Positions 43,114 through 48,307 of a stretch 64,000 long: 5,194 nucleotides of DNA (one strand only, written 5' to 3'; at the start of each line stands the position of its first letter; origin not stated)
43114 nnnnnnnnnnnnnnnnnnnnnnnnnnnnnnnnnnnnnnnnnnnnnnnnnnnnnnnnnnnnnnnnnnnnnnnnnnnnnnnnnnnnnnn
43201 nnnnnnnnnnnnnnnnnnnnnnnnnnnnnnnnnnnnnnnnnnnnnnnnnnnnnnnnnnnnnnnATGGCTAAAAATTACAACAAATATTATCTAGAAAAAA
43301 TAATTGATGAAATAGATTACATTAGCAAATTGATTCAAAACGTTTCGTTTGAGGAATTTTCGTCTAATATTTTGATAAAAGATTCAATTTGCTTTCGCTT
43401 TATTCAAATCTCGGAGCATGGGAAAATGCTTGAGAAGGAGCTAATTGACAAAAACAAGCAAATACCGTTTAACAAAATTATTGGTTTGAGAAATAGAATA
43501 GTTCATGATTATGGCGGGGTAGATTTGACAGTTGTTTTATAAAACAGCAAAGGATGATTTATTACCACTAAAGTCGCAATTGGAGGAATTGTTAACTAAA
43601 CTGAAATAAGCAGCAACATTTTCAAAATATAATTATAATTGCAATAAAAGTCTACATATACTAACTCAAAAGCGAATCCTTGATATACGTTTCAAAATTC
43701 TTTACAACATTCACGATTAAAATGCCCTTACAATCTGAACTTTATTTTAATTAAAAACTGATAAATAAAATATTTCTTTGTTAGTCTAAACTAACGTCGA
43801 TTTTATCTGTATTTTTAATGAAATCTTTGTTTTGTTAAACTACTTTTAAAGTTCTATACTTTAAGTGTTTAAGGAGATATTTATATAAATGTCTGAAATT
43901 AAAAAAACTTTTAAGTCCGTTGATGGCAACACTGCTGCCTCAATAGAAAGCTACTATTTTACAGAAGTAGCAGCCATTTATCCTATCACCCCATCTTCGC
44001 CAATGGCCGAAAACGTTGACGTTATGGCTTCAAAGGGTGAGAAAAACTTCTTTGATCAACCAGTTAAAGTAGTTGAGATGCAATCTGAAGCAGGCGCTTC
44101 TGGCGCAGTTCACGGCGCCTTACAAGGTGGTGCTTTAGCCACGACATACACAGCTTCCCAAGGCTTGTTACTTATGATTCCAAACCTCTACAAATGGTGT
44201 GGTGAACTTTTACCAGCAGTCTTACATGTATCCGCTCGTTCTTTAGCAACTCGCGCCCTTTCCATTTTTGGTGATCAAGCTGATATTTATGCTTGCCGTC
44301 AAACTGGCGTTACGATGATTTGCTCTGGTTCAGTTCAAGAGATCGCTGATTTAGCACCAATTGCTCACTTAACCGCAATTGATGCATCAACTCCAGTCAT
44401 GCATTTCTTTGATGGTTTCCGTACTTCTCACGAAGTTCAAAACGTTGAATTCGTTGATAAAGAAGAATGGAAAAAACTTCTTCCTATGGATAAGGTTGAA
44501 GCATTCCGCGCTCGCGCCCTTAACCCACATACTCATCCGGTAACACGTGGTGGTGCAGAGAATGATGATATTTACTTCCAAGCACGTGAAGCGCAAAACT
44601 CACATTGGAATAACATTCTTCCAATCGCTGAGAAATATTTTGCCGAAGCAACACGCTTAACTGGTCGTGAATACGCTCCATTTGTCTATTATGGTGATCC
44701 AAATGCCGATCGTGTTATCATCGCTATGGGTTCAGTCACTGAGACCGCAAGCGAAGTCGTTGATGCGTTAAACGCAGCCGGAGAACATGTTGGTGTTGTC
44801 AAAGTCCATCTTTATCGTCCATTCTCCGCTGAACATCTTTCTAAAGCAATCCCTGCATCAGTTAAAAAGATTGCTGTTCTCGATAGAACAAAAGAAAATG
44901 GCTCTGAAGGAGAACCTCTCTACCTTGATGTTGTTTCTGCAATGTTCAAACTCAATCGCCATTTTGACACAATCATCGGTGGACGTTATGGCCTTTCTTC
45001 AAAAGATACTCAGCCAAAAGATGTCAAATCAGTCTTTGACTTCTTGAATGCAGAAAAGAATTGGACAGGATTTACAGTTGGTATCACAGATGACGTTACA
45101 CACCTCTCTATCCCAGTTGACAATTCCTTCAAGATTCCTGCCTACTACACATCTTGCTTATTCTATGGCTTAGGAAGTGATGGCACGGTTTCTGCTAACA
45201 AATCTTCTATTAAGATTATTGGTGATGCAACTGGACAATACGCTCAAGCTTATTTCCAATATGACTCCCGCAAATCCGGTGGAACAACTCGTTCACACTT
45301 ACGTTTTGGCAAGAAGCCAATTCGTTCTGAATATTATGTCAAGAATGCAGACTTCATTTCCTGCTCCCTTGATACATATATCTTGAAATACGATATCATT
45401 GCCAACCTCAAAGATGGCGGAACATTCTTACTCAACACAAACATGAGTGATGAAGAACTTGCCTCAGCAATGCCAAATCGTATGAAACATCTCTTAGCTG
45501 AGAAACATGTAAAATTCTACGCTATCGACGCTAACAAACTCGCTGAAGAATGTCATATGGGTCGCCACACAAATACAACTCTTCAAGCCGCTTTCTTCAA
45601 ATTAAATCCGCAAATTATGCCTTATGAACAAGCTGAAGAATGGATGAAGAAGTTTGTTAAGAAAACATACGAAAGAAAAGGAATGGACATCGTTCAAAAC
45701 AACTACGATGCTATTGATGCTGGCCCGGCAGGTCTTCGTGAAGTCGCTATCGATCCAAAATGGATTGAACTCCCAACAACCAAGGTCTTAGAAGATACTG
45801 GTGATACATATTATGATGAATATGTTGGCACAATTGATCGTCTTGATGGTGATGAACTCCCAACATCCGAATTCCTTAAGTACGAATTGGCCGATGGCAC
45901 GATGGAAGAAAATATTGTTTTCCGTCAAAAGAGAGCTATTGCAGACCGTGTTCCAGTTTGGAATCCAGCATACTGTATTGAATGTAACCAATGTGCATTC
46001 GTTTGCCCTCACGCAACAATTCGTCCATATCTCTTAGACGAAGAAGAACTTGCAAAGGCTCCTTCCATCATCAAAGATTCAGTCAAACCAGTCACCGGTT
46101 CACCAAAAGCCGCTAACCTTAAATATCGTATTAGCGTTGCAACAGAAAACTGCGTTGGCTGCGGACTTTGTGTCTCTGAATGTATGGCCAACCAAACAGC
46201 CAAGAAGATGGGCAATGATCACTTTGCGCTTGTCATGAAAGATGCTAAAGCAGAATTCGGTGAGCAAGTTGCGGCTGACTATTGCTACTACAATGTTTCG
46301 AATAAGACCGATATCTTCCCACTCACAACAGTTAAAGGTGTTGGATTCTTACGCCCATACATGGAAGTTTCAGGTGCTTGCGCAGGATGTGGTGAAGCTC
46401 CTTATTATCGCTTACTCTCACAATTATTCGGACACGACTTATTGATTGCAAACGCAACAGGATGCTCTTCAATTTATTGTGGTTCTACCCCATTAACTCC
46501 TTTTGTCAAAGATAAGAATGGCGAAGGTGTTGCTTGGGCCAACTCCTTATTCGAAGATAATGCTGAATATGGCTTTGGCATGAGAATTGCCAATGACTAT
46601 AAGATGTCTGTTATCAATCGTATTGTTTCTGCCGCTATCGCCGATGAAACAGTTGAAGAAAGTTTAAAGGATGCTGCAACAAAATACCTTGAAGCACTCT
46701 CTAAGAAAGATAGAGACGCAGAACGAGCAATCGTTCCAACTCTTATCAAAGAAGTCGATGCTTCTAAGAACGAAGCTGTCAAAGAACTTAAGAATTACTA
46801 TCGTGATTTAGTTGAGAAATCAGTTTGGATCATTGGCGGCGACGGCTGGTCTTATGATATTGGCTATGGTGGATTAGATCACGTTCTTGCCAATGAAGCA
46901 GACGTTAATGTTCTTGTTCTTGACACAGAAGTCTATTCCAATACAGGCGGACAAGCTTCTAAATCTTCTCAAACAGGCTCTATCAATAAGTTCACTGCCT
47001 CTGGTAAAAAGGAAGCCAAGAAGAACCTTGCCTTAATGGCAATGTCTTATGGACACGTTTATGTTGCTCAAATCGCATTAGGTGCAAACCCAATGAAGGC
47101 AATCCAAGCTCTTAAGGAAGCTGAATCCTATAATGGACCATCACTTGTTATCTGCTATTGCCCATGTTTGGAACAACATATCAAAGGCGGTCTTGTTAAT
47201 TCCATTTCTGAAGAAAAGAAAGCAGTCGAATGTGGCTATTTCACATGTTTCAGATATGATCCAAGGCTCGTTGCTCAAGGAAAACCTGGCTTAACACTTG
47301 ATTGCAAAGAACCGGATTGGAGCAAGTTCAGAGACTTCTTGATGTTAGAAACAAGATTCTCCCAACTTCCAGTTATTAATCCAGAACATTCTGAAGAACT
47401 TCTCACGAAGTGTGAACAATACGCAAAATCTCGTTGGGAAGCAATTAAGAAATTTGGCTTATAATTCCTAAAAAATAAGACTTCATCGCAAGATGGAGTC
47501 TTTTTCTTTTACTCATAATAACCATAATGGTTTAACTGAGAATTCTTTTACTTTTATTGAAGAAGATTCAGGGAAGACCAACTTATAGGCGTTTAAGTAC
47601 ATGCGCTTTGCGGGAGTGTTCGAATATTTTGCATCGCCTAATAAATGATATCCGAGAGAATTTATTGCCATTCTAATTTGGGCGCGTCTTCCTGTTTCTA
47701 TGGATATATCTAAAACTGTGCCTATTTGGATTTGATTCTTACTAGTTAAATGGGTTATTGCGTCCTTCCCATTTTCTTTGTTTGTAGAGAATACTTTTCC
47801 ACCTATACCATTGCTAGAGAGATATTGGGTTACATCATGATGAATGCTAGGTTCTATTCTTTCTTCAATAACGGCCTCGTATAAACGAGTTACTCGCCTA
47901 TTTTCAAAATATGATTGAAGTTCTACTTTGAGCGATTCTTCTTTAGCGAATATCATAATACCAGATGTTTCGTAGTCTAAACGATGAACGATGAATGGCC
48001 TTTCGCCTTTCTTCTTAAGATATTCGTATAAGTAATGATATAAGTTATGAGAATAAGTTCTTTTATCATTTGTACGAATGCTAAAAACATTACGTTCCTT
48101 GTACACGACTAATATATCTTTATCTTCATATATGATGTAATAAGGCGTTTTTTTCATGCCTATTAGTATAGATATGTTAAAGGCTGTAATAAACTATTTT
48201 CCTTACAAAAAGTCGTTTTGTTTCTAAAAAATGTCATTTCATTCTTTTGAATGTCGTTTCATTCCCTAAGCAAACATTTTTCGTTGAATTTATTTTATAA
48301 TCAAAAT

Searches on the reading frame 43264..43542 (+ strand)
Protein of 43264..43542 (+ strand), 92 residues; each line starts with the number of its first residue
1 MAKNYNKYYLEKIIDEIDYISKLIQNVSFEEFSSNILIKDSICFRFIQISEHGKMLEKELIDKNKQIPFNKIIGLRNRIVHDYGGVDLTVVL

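Call 91: search_protein_families(library=pfam, proteins=[window:43264-43542:+], max_evalue=0.5)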
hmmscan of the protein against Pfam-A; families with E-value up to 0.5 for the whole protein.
window:43264-43542:+ (92 aa): 7 families
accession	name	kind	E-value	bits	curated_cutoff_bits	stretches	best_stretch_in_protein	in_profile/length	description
PF01934.22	HepT-like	-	8.1e-15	55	23.5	1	13-91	1-102/120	Ribonuclease HepT-like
PF24894.1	Hexapep_GlmU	-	0.021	15.4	23.3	1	24-75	38-85/104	GlmU-like, C-terminal hexapeptide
PF24701.1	DUF7664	-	0.053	14.1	27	1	1-41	1-37/98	Domain of unknown function (DUF7664)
PF18735.6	HEPN_RiboL-PSP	-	0.062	13.6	28.4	1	11-81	79-158/191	RiboL-PSP-HEPN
PF18730.6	HEPN_Cthe2314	-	0.1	13.1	27.1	1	8-83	48-125/174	Cthe_2314-like HEPN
PF00778.23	DIX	-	0.11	12.8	22.2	1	15-69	11-68/77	DIX domain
PF00512.31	HisKA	-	0.22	12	26.9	1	7-27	37-57/66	His Kinase A (phospho-acceptor) domain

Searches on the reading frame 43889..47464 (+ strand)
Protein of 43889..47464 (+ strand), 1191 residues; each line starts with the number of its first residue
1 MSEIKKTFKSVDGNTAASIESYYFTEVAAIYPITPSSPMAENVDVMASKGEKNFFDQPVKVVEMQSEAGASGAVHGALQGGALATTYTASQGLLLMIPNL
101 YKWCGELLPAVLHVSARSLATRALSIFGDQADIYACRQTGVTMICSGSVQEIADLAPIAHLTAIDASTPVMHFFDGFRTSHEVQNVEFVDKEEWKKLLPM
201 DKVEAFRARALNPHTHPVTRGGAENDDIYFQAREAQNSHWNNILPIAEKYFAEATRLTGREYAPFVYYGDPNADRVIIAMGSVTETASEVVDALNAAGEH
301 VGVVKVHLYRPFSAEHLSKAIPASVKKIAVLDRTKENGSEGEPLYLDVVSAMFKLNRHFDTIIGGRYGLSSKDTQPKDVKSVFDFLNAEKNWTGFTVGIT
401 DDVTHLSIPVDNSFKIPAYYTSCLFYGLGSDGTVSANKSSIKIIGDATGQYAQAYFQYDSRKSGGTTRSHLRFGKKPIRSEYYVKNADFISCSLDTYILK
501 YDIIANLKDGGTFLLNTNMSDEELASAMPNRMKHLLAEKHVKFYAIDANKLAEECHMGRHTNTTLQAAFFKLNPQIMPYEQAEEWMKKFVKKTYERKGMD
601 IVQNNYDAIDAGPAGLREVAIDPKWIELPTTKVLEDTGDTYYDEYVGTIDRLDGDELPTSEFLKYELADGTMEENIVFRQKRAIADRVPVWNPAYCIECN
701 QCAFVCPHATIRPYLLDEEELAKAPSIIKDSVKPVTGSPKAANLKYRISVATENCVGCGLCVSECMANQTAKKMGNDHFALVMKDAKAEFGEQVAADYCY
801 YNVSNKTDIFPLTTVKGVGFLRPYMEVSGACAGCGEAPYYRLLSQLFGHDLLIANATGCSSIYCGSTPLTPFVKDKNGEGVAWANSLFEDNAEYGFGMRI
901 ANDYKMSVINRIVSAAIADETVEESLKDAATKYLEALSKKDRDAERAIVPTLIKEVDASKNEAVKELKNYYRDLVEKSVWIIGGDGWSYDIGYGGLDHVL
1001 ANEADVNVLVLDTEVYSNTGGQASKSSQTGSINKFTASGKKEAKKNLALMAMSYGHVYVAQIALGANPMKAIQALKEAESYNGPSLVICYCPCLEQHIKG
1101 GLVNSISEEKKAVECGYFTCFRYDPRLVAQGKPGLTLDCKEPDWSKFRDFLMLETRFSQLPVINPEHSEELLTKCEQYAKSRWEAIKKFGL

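Call 6: search_protein_families(library=pfam, proteins=[window:43889-47464:+], max_evalue=0.01)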
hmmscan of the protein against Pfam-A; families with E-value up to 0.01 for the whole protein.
window:43889-47464:+ (1191 aa): 15 families
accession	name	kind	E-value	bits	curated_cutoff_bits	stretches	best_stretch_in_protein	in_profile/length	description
PF01855.24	POR_N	-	5.1e-75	252.6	27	1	26-249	9-228/231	Pyruvate flavodoxin/ferredoxin oxidoreductase, thiamine diP-bdg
PF01558.24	POR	-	3.4e-30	105.9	27.4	1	429-612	1-171/173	Pyruvate ferredoxin/flavodoxin oxidoreductase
PF17147.9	PFOR_II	-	2e-16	60.6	27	1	273-357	1-83/102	Pyruvate:ferredoxin oxidoreductase core domain II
PF02775.26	TPP_enzyme_C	-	2e-10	41.1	21.9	1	976-1088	46-150/151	Thiamine pyrophosphate enzyme, C-terminal TPP binding domain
PF14697.11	Fer4_21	-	1.1e-06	29.2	35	0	747-765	33-51/59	4Fe-4S dicluster domain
PF12838.12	Fer4_7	-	1.2e-06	29.3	27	1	696-767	2-50/52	4Fe-4S dicluster domain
PF13237.11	Fer4_10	-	1.4e-06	28.6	25.5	1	692-765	5-52/53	4Fe-4S dicluster domain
PF12837.12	Fer4_6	-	3.1e-06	27.3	25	1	688-709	1-22/24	4Fe-4S binding domain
PF13484.11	Fer4_16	-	7.2e-06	27.1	30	1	696-768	2-66/66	4Fe-4S double cluster binding domain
PF13183.11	Fer4_8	-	3.7e-05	24.6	27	0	753-793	3-46/68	4Fe-4S dicluster domain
PF12797.12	Fer4_2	-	4.4e-05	23.6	24.5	1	748-766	3-21/22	4Fe-4S binding domain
PF00037.32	Fer4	-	8.7e-05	22.6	21.1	1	689-711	1-23/24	4Fe-4S binding domain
PF13187.11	Fer4_9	-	9.4e-05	22.8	27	1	695-768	1-50/52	4Fe-4S dicluster domain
PF13534.11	Fer4_17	-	0.00039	21.4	22.2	0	695-708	45-58/61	4Fe-4S dicluster domain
PF02780.25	Transketolase_C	-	0.00071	19.9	25.9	1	272-338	9-75/124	Transketolase, C-terminal domain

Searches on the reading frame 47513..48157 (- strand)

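Call 63: search_protein_families(library=pfam, proteins=[window:47513-48157:-], max_evalue=0.00001)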
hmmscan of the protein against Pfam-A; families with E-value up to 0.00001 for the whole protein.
window:47513-48157:- (214 aa): 1 family
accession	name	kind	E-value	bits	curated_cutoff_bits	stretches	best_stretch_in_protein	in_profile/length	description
PF00849.27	PseudoU_synth_2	-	1.3e-20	74.6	26.8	1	14-165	1-150/152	RNA pseudouridylate synthase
